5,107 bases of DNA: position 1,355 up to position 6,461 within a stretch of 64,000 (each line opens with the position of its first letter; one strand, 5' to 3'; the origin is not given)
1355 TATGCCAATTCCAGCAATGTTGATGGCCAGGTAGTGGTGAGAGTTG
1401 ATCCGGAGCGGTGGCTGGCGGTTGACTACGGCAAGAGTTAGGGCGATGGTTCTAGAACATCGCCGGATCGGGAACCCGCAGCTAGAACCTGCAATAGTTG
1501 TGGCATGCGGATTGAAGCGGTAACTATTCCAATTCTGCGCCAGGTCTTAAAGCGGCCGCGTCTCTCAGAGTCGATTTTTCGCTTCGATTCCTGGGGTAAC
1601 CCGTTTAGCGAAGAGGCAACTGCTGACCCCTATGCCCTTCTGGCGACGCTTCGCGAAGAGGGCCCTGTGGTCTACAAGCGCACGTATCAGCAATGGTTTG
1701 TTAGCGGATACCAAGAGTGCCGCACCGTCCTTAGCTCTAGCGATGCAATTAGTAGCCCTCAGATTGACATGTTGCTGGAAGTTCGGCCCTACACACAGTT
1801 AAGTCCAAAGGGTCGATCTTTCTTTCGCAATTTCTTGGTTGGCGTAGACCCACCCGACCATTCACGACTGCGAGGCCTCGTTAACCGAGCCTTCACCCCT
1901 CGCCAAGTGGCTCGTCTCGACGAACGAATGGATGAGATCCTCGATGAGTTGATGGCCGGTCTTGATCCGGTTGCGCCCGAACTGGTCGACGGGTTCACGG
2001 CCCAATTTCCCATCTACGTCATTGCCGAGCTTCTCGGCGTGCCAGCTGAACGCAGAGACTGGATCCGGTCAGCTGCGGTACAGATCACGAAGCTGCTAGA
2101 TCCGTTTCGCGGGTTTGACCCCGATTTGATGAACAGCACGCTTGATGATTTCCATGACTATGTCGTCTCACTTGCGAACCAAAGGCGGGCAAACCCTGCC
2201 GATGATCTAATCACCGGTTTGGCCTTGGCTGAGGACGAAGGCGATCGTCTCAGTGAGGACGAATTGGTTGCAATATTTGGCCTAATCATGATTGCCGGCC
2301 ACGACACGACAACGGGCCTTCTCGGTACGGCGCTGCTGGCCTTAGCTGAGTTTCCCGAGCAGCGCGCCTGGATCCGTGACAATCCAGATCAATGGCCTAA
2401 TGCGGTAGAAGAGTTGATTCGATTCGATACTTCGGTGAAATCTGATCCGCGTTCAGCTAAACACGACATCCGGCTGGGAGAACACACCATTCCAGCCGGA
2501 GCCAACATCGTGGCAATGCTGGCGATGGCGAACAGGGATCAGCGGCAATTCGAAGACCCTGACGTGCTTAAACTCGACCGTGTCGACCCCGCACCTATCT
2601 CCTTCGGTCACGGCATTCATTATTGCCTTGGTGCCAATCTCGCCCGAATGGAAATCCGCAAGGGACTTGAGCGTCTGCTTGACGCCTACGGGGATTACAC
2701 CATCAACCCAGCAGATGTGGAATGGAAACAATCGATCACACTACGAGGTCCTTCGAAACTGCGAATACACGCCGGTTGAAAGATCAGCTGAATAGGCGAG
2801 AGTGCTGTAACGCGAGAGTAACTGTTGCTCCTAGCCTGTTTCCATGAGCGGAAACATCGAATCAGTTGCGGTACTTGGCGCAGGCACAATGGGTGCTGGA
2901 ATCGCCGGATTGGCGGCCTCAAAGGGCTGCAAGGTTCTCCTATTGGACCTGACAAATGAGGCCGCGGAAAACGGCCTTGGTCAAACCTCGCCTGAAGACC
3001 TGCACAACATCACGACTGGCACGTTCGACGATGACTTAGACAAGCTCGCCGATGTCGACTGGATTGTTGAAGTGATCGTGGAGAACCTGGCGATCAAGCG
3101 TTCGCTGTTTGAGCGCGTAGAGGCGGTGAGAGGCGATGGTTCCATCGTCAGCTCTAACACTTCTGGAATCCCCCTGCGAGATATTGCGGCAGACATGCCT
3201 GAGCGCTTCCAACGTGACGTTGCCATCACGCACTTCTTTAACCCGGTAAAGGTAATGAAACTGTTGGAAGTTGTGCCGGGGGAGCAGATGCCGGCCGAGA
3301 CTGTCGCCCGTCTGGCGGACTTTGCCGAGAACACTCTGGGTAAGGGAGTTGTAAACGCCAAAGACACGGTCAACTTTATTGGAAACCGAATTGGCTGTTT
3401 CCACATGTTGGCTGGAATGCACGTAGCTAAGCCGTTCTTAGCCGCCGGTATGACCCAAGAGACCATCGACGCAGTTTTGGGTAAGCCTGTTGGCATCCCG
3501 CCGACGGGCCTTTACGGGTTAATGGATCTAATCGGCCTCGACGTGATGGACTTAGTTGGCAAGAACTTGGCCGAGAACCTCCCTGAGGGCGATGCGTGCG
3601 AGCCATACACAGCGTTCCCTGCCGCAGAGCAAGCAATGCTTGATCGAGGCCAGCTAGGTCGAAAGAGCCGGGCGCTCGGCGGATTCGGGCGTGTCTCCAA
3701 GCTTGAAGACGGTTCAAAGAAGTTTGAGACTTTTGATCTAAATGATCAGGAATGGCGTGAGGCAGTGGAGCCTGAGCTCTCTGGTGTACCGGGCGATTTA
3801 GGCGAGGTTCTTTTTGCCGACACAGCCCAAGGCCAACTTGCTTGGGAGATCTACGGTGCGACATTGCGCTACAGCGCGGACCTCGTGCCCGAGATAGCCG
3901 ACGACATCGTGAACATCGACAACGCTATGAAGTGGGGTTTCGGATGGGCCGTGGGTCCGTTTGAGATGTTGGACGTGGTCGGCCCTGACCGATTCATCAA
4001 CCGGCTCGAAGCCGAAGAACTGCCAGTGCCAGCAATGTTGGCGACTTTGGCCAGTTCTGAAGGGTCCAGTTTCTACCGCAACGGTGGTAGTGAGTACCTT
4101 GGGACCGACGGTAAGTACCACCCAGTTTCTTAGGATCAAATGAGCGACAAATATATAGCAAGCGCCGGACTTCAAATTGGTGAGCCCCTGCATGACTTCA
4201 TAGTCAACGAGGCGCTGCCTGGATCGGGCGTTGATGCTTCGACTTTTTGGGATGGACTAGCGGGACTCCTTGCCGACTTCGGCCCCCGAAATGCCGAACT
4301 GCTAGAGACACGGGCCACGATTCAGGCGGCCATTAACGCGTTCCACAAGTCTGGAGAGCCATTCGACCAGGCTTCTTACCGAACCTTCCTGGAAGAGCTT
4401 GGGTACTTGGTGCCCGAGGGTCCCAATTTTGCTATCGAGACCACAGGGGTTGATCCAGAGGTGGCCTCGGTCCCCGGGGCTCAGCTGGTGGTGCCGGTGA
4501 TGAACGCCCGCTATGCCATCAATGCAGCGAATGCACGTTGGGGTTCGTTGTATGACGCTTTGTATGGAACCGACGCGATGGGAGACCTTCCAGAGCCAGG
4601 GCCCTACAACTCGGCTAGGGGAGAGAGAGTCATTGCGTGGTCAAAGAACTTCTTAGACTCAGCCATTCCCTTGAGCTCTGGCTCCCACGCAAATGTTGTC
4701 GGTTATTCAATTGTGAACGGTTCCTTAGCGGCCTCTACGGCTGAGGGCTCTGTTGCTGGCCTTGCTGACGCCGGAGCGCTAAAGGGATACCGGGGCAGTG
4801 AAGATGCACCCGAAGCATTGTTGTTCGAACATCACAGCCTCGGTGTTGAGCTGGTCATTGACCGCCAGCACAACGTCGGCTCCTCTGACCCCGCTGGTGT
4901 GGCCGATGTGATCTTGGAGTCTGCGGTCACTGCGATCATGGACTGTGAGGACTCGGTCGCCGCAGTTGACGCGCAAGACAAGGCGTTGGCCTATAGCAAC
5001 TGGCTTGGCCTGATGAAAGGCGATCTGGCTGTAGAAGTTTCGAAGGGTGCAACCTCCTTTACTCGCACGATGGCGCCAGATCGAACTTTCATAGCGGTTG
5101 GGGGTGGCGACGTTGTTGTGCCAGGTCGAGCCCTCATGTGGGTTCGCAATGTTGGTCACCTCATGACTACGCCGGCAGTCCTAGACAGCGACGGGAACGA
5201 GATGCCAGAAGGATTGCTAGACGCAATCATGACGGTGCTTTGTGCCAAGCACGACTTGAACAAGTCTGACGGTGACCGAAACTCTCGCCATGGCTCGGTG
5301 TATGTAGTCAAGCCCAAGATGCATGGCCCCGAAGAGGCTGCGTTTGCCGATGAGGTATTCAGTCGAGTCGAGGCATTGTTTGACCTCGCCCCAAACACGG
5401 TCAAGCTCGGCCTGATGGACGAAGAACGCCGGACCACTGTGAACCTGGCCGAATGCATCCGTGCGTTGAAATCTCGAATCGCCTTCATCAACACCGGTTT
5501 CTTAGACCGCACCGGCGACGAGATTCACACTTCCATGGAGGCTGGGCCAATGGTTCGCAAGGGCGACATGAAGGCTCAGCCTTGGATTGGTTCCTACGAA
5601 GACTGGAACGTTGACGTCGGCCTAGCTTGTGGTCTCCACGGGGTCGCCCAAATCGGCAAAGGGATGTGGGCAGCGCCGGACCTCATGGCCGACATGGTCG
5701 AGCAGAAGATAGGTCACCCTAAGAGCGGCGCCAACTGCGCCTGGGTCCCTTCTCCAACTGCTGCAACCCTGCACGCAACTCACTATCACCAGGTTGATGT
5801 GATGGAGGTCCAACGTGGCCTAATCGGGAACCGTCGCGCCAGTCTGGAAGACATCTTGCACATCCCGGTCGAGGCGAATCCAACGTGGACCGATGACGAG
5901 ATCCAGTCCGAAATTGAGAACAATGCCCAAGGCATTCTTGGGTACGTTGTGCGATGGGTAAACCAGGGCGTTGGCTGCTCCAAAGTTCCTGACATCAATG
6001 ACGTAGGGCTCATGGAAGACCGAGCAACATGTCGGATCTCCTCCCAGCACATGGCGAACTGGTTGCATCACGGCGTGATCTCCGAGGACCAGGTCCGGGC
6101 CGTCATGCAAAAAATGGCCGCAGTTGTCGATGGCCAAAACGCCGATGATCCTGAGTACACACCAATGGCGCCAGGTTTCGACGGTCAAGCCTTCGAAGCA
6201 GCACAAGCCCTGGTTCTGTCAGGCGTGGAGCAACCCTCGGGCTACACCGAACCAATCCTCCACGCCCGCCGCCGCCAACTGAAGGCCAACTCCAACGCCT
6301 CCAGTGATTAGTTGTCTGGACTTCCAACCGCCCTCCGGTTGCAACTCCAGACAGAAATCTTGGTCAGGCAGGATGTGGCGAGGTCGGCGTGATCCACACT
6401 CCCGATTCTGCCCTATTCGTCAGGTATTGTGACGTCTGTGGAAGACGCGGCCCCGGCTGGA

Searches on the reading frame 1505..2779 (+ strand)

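Call 10: search_protein_families(library=pfam, proteins=[window:1505-2779:+], max_evalue=0.001)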
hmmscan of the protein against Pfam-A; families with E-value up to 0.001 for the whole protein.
window:1505-2779:+ (424 aa): 1 family
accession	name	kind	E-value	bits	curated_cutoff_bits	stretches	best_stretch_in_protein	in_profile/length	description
PF00067.27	p450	-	3.6e-25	89.1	22.8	1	193-395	193-432/462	Cytochrome P450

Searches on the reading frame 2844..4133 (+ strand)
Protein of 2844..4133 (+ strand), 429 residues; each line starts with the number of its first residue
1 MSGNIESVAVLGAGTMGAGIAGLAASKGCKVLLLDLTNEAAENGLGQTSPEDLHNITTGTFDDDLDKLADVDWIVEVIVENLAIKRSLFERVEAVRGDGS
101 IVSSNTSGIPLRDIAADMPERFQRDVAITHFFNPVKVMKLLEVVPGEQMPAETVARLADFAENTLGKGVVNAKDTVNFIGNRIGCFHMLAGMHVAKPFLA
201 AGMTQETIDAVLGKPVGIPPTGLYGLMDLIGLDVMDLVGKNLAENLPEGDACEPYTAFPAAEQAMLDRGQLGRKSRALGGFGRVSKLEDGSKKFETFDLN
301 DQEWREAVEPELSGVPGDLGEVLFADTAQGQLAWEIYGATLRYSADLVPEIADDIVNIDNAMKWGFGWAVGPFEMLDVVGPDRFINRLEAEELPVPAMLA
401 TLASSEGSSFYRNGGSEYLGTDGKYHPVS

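Call 10: search_protein_families(library=pfam, proteins=[window:2844-4133:+], max_evalue=0.001)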
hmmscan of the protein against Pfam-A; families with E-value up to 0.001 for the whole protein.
window:2844-4133:+ (429 aa): 3 families
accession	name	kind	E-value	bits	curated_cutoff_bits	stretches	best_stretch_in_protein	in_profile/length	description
PF02737.24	3HCDH_N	-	8.5e-44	150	22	1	7-175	1-180/180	3-hydroxyacyl-CoA dehydrogenase, NAD binding domain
PF00725.27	3HCDH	-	1.9e-16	60.8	22.1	2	178-276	2-91/97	3-hydroxyacyl-CoA dehydrogenase, C-terminal domain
PF03446.21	NAD_binding_2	-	0.0002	21.8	21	1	8-95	2-83/161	NAD binding domain of 6-phosphogluconate dehydrogenase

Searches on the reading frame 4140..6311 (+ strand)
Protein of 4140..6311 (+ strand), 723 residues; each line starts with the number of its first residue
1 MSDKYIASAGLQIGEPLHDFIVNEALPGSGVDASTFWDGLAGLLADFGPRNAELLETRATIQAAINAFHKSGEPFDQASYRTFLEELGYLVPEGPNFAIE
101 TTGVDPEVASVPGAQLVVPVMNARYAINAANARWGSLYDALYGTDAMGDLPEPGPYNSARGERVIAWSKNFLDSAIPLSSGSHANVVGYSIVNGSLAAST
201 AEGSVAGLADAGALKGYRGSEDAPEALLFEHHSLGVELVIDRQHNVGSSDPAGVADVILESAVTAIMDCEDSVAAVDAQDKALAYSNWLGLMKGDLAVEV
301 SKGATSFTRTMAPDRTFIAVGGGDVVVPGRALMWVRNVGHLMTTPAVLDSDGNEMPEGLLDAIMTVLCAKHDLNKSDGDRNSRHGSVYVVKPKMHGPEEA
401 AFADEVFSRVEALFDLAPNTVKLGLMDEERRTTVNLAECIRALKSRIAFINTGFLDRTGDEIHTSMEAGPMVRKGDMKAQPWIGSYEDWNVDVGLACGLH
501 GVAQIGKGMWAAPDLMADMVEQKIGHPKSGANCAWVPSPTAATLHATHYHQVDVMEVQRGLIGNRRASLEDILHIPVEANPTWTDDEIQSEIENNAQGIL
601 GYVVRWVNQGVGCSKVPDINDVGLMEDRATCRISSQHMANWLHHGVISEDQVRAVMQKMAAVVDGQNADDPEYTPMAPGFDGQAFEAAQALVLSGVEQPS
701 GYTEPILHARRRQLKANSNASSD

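Call 10: search_protein_families(library=pfam, proteins=[window:4140-6311:+], max_evalue=0.001)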
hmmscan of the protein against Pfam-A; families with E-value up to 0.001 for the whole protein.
window:4140-6311:+ (723 aa): 4 families
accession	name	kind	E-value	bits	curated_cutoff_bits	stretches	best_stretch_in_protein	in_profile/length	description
PF01274.28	MS_TIM-barrel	-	5.3e-61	206.2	26.4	1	333-567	2-236/248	Malate synthase, TIM barrel domain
PF20658.2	MSG_insertion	-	3.4e-27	94.9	24.8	1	156-231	1-76/76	Malate synthase G, alpha-beta insertion domain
PF20659.2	MS_C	-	1.5e-23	83.9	23.1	1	587-682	2-99/118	Malate synthase, C-terminal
PF20656.2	MS_N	-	3.8e-11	42.8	23.5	1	19-70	4-55/64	Malate synthase, N-terminal domain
